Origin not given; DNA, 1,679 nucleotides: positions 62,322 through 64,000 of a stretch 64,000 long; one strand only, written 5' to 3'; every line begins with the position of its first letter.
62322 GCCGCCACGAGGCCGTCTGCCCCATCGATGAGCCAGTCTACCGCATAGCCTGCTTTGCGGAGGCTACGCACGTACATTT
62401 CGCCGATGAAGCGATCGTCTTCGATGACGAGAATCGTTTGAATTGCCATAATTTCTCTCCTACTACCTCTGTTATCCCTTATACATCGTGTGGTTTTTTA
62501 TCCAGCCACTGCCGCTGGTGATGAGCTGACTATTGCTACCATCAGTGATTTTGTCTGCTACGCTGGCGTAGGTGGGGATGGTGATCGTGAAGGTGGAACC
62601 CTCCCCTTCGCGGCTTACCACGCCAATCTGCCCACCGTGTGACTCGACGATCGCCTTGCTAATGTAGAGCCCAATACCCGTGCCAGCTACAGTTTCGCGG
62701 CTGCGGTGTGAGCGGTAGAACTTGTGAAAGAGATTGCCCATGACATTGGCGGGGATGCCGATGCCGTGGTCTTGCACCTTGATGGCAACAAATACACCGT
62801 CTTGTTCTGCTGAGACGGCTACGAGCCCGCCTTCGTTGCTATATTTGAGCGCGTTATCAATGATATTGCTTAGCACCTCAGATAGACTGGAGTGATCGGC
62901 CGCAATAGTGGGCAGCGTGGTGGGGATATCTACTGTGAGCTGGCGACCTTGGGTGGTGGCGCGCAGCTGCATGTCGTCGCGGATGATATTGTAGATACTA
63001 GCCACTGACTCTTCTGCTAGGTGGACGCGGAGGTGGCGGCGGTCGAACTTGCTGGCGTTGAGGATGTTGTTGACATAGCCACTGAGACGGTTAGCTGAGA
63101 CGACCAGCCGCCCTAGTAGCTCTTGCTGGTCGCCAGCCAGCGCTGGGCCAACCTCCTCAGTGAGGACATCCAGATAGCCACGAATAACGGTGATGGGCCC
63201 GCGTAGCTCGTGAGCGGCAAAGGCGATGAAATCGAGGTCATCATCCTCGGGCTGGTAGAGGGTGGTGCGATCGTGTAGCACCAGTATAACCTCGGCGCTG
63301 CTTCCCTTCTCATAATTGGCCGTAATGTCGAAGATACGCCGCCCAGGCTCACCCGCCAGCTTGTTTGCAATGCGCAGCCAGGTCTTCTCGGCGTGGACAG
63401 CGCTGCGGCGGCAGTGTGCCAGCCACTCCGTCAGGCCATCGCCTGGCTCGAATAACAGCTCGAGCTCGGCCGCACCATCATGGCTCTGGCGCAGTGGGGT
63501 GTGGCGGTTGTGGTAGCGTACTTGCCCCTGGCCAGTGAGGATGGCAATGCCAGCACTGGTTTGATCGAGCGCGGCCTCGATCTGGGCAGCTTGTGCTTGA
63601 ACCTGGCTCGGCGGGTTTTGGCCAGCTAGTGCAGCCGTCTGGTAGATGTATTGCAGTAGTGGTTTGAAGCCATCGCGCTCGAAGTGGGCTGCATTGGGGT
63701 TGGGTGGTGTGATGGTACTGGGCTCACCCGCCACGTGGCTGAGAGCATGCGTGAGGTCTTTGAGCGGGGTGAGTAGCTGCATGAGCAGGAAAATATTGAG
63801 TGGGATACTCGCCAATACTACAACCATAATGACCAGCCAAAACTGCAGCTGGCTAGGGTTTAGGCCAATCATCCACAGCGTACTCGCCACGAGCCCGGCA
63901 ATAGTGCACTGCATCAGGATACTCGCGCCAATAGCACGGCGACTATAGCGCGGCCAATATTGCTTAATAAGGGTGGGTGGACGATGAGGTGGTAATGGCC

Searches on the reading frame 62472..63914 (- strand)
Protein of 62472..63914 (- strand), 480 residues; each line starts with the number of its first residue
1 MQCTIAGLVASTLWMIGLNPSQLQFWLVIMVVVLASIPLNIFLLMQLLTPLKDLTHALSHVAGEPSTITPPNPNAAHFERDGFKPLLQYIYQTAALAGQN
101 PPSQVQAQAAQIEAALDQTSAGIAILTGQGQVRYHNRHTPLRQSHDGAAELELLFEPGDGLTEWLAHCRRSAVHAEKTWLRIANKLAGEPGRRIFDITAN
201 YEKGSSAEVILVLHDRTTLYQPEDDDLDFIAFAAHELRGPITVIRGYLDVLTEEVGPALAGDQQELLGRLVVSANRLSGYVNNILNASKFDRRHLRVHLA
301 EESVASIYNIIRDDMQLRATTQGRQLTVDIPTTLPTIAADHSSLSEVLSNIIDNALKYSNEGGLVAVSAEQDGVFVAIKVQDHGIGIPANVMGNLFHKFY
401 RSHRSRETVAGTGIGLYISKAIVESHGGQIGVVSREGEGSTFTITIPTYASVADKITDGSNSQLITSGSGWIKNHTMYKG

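Call 59: search_protein_families(library=pfam, proteins=[window:62472-63914:-])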
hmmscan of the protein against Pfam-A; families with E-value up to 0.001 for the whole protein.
window:62472-63914:- (480 aa): 2 families
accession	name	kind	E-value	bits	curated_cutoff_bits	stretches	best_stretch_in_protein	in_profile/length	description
PF02518.31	HATPase_c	-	7.9e-28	97.5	26.4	1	340-448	2-109/111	Histidine kinase-, DNA gyrase B-, and HSP90-like ATPase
PF00512.31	HisKA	-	3.1e-14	53.2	26.9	1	228-291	4-64/66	His Kinase A (phospho-acceptor) domain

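Call 83: find_encoding_contigs(protein=window:62472-63914:-, flank=10000, max_places=4)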
Protein window:62472-63914:- (480 aa): 2 contigs read that carry it; 1 place shown.
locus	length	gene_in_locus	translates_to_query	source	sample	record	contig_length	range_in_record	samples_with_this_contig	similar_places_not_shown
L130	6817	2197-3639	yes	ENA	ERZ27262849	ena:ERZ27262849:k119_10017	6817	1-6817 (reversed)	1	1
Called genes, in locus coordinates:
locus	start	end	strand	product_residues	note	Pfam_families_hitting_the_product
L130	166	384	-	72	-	-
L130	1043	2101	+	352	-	PF11258:DUF3048, PF17479:DUF3048_C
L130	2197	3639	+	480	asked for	PF00512:HisKA, PF02518:HATPase_c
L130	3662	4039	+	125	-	PF00072:Response_reg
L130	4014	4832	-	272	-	-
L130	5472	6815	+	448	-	?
